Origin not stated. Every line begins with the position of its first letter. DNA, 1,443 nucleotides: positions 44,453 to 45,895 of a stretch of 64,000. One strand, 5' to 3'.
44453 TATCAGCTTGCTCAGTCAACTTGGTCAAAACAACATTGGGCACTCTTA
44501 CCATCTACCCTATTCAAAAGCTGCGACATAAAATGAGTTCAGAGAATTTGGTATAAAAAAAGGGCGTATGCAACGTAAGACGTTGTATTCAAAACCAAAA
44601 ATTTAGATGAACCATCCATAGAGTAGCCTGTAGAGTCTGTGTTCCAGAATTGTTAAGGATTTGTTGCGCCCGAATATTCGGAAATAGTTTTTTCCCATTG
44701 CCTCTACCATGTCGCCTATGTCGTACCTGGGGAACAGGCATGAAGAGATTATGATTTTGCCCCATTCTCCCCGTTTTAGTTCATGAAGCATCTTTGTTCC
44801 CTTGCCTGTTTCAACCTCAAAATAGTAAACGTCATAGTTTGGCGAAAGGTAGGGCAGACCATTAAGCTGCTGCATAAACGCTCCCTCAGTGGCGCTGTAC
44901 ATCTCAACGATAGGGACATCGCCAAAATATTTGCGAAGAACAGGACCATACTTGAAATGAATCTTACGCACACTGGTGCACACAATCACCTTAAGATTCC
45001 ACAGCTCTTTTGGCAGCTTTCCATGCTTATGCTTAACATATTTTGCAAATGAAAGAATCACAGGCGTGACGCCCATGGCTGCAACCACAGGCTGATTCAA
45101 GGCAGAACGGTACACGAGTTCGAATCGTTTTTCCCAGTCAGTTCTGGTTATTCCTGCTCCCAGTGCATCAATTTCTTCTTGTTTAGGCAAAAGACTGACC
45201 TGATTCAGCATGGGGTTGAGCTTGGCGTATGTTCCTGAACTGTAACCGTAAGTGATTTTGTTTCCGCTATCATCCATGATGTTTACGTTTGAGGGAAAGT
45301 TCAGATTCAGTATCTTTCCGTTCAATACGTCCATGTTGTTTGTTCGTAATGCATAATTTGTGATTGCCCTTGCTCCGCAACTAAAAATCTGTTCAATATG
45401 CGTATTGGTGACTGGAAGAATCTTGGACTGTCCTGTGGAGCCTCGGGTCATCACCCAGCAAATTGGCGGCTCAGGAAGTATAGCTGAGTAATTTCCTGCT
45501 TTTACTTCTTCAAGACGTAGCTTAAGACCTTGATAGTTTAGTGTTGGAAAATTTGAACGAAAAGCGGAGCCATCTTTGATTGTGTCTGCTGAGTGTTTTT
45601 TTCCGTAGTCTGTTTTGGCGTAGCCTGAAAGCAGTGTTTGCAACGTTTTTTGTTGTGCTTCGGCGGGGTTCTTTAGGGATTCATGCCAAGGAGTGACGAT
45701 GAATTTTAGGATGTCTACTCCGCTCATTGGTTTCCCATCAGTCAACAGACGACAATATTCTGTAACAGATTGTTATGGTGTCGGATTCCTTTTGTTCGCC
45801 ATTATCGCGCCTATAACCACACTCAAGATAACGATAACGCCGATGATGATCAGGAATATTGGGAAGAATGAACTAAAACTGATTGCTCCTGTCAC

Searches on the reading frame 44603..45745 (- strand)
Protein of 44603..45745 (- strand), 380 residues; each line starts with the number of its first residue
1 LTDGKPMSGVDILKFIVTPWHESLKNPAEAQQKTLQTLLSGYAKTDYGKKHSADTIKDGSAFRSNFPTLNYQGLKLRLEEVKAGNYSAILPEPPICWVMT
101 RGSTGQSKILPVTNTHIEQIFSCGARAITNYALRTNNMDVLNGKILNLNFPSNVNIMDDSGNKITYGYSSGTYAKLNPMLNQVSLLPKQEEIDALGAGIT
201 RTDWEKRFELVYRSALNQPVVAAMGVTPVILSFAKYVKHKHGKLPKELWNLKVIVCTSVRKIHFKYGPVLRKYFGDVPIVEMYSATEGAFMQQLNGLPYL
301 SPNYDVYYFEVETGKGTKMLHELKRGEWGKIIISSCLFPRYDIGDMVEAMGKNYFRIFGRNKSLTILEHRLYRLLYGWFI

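Call 20: search_protein_families(library=pfam, proteins=[window:44603-45745:-], max_evalue=0.001)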
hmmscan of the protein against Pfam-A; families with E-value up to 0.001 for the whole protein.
window:44603-45745:- (380 aa): 1 family
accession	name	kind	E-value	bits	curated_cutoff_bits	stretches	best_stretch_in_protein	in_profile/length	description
PF03321.19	GH3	-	1e-23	84.5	23.6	1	22-187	7-168/304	GH3 family N-terminal domain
